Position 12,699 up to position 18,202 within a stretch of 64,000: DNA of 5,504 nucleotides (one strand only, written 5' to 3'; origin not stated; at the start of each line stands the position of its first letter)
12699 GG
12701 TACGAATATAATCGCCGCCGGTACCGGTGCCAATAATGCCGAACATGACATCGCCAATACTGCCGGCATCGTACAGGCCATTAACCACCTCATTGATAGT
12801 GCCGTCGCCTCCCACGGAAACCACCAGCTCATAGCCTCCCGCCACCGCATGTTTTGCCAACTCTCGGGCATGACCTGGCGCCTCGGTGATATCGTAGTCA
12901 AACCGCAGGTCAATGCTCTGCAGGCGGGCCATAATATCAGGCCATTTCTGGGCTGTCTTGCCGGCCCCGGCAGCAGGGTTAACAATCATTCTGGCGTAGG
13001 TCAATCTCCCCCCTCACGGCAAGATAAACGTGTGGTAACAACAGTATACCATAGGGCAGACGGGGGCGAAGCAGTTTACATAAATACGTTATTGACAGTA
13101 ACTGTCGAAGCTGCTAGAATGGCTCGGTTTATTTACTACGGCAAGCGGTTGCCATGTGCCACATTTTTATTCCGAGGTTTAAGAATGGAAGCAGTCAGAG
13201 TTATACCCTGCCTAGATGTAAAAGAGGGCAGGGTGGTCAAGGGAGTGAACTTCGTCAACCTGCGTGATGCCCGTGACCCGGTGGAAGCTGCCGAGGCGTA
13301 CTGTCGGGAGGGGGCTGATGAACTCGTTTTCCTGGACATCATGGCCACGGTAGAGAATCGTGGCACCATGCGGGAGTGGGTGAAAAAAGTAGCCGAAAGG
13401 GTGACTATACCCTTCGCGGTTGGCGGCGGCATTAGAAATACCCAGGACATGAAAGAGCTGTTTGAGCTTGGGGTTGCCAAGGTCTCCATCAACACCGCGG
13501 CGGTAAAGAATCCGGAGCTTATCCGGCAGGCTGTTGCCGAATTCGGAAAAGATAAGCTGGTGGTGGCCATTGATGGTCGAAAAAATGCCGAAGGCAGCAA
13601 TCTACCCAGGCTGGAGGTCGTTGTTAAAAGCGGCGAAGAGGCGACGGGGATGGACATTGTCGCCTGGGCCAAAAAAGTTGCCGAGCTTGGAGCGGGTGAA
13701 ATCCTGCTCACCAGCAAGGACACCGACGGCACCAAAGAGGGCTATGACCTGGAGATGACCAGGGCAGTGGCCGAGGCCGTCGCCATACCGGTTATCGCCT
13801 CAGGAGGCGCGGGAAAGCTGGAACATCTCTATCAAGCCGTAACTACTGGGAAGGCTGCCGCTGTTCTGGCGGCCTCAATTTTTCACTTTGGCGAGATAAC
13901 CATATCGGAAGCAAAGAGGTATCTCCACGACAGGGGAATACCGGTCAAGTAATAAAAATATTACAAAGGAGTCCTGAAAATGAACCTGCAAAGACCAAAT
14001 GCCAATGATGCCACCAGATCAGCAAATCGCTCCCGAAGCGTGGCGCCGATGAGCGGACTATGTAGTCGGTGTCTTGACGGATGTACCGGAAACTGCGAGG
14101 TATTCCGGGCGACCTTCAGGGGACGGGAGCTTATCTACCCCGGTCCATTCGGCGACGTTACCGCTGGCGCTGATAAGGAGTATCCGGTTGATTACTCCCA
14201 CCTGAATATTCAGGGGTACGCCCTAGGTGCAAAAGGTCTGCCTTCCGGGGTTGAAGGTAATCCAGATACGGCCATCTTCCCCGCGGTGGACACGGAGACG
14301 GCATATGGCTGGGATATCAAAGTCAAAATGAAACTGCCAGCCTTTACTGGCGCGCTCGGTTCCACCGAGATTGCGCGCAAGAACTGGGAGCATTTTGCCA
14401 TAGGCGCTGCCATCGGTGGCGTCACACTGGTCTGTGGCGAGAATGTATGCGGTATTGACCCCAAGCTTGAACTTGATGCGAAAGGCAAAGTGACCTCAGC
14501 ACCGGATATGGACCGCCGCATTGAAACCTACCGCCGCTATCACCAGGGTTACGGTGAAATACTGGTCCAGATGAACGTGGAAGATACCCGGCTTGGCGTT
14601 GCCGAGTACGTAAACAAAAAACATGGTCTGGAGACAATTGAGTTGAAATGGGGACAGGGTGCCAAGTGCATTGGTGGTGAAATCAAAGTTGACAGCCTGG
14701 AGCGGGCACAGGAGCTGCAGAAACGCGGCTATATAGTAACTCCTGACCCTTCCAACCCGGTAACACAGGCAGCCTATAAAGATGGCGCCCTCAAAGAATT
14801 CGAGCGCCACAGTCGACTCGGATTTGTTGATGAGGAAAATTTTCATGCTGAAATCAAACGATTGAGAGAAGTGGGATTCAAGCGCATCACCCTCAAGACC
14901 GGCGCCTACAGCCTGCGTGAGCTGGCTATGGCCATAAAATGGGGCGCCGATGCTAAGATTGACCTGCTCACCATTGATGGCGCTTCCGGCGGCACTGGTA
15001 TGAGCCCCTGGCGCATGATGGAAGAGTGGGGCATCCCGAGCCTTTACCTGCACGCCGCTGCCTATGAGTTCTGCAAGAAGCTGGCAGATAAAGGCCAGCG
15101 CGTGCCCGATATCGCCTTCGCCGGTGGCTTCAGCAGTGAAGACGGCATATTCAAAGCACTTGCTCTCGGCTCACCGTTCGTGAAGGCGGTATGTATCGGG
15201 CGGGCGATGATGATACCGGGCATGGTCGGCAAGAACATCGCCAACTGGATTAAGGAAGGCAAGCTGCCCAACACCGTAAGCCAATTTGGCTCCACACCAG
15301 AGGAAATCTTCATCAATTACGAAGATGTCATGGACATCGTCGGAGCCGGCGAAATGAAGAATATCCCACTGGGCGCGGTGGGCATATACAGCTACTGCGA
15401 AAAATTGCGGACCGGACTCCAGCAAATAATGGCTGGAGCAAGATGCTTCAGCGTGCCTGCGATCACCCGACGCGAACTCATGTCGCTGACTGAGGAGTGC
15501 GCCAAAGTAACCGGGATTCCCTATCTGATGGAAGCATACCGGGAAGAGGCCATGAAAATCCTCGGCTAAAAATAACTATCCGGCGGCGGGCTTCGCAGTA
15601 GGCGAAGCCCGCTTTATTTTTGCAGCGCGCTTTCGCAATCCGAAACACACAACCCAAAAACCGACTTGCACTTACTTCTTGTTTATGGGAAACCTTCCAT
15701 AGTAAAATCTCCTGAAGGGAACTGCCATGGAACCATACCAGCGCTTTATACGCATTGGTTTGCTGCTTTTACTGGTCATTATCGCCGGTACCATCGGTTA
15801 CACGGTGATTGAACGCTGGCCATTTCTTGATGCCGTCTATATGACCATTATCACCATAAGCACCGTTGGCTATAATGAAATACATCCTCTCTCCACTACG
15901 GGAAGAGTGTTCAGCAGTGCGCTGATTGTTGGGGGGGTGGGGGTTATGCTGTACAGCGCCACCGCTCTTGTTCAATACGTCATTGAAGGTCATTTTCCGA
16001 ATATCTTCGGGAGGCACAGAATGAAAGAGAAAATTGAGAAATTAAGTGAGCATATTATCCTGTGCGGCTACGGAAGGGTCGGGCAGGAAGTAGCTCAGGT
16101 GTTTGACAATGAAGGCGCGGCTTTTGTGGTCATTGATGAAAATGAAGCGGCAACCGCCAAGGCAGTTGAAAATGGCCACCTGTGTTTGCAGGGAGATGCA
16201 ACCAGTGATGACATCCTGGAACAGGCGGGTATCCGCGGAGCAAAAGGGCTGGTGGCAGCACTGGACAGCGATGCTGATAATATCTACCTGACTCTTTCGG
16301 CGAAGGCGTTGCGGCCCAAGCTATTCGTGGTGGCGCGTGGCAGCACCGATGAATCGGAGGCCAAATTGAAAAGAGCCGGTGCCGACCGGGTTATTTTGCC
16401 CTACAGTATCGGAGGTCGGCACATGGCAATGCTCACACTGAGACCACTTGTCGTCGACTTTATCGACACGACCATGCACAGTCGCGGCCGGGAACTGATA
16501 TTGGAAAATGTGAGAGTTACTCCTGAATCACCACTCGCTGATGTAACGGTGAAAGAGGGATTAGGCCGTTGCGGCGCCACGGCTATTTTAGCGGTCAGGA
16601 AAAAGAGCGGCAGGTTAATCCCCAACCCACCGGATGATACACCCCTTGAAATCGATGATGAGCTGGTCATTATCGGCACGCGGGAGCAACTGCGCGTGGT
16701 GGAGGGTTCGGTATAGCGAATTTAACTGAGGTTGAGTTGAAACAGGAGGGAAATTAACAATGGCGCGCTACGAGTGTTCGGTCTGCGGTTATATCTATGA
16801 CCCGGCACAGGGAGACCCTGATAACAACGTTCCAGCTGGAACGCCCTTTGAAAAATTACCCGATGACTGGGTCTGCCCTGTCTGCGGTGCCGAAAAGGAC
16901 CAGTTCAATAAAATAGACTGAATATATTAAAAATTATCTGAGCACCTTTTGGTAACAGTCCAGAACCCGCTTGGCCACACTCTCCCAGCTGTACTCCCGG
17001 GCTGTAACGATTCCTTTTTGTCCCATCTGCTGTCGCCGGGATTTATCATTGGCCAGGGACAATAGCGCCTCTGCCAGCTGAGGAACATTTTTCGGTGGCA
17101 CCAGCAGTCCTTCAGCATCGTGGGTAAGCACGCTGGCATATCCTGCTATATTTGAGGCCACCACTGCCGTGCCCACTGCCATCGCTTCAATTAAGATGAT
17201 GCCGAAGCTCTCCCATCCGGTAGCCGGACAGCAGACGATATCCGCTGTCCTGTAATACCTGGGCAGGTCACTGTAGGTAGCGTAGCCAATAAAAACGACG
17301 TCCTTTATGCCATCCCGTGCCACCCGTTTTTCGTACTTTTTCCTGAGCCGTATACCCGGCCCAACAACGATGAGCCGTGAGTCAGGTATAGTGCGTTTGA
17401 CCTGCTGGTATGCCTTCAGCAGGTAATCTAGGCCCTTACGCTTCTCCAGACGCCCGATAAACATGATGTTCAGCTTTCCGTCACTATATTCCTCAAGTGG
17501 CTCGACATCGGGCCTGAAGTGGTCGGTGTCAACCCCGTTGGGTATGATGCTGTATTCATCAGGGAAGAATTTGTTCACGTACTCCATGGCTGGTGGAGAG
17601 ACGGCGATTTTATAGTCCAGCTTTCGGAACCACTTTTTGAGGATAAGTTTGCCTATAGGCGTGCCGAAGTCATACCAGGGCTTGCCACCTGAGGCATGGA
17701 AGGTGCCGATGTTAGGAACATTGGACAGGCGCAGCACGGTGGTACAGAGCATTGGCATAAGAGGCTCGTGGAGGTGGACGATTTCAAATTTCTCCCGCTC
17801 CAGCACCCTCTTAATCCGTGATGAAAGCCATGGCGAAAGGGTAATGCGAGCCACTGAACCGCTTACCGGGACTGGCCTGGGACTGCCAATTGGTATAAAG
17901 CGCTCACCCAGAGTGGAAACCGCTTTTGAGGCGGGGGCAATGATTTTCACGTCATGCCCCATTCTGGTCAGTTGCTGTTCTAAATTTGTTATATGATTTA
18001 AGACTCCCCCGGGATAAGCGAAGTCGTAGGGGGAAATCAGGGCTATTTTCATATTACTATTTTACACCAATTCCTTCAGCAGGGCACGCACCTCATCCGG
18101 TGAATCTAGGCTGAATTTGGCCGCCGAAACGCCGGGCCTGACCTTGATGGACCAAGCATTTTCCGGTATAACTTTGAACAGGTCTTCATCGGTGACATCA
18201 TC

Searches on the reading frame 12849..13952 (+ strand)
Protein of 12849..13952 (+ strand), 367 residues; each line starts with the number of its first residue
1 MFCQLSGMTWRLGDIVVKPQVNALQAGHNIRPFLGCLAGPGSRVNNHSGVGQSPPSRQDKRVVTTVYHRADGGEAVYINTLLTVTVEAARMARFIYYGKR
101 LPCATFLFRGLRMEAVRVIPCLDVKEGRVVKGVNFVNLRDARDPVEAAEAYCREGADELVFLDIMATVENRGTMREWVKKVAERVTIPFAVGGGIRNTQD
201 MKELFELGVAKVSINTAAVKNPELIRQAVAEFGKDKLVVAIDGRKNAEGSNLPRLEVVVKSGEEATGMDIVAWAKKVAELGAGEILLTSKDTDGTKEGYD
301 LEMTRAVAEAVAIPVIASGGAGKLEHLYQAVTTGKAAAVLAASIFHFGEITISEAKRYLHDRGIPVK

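Call 22: search_protein_families(library=pfam, proteins=[window:12849-13952:+], max_evalue=0.00001)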
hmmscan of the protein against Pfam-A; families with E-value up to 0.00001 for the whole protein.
window:12849-13952:+ (367 aa): 4 families
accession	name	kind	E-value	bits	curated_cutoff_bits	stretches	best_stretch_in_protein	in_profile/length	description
PF00977.27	His_biosynth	-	1.8e-83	279.9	23.6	1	117-351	1-228/228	Histidine biosynthesis protein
PF01207.24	Dus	-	2.7e-08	33.8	20.4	0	143-231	139-231/311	Dihydrouridine synthase (Dus)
PF05690.20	ThiG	-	1.4e-07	31.6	23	0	175-229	164-218/247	Thiazole biosynthesis protein ThiG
PF03060.21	NMO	-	3.5e-06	27.1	28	0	300-351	181-232/331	Nitronate monooxygenase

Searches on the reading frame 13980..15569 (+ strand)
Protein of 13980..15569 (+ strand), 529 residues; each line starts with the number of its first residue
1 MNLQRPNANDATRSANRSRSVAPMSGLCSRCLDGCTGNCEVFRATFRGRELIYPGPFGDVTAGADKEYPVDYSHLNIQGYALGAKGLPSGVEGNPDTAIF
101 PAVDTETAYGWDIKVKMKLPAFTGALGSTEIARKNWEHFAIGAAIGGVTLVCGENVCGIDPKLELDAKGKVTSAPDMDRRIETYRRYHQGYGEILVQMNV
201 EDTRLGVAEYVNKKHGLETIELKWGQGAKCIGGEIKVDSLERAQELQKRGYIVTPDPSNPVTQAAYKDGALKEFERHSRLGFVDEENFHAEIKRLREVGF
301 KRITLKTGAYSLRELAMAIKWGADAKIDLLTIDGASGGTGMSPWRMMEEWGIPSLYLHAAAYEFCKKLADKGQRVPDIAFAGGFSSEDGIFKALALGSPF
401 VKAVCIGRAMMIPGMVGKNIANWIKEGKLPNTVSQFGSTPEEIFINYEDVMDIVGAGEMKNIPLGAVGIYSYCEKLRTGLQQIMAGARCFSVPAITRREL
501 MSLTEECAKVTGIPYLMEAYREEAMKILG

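Call 93: search_protein_families(library=pfam, proteins=[window:13980-15569:+], max_evalue=0.000001)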
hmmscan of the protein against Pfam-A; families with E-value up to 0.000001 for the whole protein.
window:13980-15569:+ (529 aa): 1 family
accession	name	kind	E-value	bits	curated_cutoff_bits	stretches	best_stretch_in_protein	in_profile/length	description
PF01645.23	Glu_synthase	-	2.3e-16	60.4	20.4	1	282-412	185-309/369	Conserved region in glutamate synthase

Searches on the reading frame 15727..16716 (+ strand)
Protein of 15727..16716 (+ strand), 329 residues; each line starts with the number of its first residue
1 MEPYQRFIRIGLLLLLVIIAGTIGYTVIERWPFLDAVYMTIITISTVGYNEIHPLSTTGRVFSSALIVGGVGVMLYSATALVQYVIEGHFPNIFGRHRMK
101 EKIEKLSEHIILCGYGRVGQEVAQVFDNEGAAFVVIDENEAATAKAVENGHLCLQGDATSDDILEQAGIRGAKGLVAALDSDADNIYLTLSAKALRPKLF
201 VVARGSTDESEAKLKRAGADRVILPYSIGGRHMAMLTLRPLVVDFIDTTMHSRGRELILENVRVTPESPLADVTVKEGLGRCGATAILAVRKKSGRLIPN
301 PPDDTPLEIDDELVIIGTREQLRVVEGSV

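Call 22: search_protein_families(library=pfam, proteins=[window:15727-16716:+], max_evalue=0.00001)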
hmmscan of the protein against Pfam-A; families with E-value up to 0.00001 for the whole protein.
window:15727-16716:+ (329 aa): 3 families
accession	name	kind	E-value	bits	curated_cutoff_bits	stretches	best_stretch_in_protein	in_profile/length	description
PF02254.24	TrkA_N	-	9.7e-33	113.4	23.8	1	110-225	1-116/116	TrkA-N domain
PF07885.22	Ion_trans_2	-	3.8e-18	65.6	22.5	1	13-86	2-78/79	Ion channel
PF02080.26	TrkA_C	-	4e-08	33.5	27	1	262-324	4-65/71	TrkA-C domain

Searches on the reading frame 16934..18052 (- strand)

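Call 22: search_protein_families(library=pfam, proteins=[window:16934-18052:-], max_evalue=0.00001)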
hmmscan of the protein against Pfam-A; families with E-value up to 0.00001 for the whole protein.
window:16934-18052:- (372 aa): 6 families
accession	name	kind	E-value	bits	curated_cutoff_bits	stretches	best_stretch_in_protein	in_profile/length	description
PF00534.26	Glycos_transf_1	-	9.9e-40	136.3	26.4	1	192-347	14-169/172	Glycosyl transferases group 1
PF13692.12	Glyco_trans_1_4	-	2.9e-35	122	27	1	195-336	3-142/142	Glycosyl transferases group 1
PF13439.12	Glyco_transf_4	-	4.3e-26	92.4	28.5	1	14-177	1-169/170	Glycosyltransferase Family 4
PF13579.12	Glyco_trans_4_4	-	8.3e-11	42.9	29.7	1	15-173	1-158/158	Glycosyl transferase 4-like domain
PF13524.12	Glyco_trans_1_2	-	1.9e-09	38.1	25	1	216-365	7-144/144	Glycosyl transferase-like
PF20706.3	GT4-conflict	-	1.2e-08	34.8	26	1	185-336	192-357/385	Family 4 Glycosyltransferase in conflict systems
